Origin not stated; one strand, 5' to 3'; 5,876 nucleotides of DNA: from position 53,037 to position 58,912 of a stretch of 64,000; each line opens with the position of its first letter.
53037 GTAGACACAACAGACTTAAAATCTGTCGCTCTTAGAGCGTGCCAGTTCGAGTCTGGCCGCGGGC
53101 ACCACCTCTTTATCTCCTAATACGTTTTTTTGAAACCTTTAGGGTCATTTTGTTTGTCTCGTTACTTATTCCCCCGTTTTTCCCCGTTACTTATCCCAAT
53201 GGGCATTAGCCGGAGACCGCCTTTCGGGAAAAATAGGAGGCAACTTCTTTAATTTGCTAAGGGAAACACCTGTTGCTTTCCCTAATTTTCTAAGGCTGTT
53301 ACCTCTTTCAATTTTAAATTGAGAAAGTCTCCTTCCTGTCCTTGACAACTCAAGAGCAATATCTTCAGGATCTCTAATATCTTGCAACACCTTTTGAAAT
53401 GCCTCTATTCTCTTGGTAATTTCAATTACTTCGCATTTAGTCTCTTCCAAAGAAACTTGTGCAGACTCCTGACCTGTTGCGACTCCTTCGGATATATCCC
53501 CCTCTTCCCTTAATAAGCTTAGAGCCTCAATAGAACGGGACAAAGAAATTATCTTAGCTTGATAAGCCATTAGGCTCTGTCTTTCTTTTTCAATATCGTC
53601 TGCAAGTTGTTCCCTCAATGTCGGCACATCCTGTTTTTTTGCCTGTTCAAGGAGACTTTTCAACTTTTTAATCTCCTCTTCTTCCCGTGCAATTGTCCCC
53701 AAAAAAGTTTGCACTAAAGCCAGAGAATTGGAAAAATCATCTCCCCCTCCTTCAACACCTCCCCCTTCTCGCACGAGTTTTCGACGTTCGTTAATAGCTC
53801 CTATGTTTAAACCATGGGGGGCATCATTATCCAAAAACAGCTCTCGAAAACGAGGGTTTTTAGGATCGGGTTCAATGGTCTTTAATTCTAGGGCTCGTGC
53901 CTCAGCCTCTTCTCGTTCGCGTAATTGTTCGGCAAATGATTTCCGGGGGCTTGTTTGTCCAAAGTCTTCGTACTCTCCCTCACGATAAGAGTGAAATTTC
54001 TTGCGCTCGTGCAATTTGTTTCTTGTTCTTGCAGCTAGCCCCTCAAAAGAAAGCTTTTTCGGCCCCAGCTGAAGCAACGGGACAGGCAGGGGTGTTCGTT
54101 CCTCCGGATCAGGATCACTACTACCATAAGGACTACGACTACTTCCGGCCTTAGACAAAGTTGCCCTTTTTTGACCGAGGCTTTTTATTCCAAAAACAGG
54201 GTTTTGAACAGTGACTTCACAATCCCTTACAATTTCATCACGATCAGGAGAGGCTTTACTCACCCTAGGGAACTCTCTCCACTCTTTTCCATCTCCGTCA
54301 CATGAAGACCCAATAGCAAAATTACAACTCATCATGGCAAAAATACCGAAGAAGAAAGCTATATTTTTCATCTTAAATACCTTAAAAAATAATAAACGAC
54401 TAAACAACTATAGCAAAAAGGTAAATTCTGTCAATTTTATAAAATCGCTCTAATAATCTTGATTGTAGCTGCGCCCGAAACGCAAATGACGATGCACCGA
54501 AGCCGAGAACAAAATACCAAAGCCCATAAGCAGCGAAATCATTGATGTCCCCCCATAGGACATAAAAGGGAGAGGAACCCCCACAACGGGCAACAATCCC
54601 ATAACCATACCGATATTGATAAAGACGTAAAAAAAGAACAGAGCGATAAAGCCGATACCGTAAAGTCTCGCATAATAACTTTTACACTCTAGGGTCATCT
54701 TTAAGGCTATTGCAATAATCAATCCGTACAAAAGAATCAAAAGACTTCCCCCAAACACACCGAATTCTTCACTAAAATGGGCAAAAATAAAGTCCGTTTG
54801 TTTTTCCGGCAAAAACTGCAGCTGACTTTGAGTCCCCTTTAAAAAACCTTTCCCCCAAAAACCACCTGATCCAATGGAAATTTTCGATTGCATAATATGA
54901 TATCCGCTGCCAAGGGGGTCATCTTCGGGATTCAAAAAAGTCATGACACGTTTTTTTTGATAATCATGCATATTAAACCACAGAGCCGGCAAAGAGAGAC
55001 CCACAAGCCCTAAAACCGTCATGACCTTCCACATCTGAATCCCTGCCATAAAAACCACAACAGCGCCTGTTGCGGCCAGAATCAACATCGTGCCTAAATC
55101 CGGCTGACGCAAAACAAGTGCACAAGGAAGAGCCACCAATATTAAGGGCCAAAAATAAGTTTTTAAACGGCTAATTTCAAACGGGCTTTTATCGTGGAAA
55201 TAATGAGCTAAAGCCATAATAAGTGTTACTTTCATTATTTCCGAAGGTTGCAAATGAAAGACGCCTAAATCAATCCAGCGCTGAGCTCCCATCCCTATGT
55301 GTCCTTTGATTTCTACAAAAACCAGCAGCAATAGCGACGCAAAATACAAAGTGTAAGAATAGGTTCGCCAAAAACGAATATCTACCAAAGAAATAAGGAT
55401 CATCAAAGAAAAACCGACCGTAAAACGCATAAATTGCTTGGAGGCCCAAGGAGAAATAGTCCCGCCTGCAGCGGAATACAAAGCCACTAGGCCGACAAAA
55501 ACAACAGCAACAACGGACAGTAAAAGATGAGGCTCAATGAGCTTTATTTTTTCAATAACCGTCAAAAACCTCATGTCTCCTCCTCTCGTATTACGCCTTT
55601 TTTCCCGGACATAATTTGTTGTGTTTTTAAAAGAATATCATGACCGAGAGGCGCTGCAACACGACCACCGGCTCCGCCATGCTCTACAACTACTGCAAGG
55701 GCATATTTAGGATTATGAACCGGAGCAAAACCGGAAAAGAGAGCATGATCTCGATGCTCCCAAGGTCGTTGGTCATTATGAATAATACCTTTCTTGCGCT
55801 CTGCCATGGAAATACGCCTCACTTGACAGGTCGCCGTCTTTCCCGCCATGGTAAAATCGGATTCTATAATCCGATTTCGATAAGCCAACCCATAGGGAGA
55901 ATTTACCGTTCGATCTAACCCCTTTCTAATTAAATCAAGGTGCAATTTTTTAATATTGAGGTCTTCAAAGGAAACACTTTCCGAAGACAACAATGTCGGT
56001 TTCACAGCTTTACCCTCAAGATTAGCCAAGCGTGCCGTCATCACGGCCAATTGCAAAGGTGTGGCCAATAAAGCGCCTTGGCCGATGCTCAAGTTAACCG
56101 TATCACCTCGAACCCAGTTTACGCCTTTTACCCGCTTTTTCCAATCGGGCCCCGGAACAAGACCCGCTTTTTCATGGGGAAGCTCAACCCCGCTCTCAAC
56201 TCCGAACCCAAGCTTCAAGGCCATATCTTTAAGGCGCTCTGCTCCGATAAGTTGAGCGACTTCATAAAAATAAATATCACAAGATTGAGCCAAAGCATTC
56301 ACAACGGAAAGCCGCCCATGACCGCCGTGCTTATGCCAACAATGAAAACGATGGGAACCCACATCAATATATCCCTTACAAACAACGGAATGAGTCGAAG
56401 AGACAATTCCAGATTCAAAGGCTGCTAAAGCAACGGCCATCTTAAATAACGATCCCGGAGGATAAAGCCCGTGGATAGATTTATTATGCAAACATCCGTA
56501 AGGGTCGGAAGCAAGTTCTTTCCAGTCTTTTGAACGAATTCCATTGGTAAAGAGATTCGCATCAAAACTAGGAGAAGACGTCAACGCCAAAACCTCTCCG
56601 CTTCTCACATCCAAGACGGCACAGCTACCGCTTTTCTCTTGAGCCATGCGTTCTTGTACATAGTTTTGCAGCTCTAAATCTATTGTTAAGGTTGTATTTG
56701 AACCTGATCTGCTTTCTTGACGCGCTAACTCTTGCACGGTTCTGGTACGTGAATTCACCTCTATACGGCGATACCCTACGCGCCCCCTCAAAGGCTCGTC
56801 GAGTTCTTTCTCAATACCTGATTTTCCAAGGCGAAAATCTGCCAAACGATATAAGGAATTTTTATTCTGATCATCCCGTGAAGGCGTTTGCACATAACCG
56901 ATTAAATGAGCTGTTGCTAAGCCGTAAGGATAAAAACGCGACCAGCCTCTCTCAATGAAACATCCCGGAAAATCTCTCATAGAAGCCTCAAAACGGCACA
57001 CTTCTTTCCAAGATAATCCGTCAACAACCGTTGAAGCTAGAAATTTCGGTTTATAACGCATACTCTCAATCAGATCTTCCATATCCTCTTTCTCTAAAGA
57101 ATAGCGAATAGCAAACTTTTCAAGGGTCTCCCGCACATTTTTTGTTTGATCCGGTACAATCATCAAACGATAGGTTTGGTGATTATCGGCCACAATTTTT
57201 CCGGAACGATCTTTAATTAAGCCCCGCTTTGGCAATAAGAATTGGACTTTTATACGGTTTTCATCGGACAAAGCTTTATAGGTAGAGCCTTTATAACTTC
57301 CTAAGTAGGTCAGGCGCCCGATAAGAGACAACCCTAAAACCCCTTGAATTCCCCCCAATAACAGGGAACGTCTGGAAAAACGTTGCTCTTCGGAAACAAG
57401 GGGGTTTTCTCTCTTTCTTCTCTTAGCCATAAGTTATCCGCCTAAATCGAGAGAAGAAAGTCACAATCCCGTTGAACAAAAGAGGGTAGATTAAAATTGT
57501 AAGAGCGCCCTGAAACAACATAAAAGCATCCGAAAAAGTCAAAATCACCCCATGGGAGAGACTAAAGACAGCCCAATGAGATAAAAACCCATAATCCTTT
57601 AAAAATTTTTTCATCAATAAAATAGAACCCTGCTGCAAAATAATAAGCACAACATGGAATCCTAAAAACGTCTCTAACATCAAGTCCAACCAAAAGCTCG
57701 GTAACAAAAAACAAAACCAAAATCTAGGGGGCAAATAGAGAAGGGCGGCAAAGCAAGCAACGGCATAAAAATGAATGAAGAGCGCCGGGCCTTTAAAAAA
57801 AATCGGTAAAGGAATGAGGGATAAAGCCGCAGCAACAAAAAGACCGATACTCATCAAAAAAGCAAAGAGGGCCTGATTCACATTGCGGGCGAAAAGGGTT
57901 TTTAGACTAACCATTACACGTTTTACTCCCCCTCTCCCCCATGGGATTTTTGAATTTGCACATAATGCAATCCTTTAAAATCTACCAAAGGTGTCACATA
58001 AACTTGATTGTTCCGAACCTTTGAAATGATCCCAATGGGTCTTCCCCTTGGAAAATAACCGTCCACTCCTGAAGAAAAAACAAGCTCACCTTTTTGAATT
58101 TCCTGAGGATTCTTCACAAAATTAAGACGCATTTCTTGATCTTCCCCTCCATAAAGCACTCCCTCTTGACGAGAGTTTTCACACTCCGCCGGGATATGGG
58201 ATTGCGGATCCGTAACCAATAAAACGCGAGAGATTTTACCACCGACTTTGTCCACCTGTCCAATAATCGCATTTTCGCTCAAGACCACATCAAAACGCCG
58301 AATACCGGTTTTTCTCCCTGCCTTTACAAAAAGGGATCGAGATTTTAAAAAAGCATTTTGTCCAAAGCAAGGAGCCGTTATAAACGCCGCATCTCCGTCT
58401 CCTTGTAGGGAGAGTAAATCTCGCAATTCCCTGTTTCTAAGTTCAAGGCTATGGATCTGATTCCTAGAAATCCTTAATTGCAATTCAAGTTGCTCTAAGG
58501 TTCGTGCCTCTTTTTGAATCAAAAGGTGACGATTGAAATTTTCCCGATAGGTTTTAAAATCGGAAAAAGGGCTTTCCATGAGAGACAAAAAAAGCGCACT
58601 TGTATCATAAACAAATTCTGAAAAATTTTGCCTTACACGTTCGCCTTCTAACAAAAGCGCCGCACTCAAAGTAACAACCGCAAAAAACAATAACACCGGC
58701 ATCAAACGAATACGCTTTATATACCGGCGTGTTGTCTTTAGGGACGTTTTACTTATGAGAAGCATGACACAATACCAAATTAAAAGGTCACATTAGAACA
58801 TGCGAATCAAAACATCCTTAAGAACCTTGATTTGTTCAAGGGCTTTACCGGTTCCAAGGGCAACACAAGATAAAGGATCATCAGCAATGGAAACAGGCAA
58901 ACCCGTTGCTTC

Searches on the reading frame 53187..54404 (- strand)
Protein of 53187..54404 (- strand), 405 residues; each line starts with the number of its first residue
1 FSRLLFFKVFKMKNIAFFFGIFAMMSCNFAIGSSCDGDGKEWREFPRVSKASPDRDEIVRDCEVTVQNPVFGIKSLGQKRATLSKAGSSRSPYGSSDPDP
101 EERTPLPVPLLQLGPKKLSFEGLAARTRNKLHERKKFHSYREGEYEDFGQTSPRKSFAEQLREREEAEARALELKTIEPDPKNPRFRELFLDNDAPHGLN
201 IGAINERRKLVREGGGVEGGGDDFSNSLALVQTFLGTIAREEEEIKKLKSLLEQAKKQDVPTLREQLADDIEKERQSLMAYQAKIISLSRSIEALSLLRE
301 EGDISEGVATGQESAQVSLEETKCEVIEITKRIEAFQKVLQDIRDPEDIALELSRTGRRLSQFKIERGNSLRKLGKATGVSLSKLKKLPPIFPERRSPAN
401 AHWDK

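Call 15: search_protein_families(library=pfam, proteins=[window:53187-54404:-], max_evalue=0.01)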
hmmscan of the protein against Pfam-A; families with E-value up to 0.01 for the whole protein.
window:53187-54404:- (405 aa): 1 family
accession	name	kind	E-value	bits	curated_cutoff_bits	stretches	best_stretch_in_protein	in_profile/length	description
PF07072.16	ZapD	-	0.0044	17.2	27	0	257-329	116-188/210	Cell division protein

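Call 80: search_protein_families(library=ncbifam, proteins=[window:53187-54404:-], max_evalue=0.01)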
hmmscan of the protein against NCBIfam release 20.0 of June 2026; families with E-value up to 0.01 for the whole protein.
window:53187-54404:- (405 aa): 1 family
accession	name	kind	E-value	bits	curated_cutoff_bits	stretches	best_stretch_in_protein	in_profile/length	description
NF002244.0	PRK01156.1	equivalog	0.0021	16.2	847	1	225-343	308-421/895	DNA double-strand break repair ATPase Rad50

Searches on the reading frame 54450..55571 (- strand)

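Call 15: search_protein_families(library=pfam, proteins=[window:54450-55571:-], max_evalue=0.01)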
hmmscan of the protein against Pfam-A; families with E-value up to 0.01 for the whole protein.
window:54450-55571:- (373 aa): 1 family
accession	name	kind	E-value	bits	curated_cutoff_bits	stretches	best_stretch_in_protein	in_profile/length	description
PF01098.24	FTSW_RODA_SPOVE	-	3e-105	352.6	26.4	1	17-361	4-354/356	Cell cycle protein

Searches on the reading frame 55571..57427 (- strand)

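Call 15: search_protein_families(library=pfam, proteins=[window:55571-57427:-], max_evalue=0.01)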
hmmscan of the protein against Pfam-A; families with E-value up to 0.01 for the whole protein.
window:55571-57427:- (618 aa): 3 families
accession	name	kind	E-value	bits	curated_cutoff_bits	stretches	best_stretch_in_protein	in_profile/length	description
PF00905.27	Transpeptidase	-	3.9e-53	181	22.1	1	267-599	1-298/299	Penicillin binding protein transpeptidase domain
PF03717.20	PBP_dimer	-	7.6e-35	121.4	24.4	1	66-233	4-178/180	Penicillin-binding Protein dimerisation domain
PF02244.21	Propep_M14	-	0.00075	20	22.1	1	81-121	31-71/73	Carboxypeptidase activation peptide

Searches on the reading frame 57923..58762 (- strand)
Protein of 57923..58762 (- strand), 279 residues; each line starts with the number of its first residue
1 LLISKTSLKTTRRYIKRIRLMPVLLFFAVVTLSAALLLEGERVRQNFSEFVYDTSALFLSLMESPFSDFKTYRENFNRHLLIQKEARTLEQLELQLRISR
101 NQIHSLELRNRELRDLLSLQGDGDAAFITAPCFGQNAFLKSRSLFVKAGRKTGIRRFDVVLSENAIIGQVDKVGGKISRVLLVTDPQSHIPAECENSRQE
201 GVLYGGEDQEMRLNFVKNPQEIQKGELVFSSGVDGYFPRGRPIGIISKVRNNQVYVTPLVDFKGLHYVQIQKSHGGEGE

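Call 15: search_protein_families(library=pfam, proteins=[window:57923-58762:-], max_evalue=0.01)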
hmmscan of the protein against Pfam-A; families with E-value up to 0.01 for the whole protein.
window:57923-58762:- (279 aa): 1 family
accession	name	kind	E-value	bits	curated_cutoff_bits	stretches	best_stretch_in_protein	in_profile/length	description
PF04085.20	MreC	-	1.4e-31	109.7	28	1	141-270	10-145/147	Rod shape-determining protein MreC, barrel core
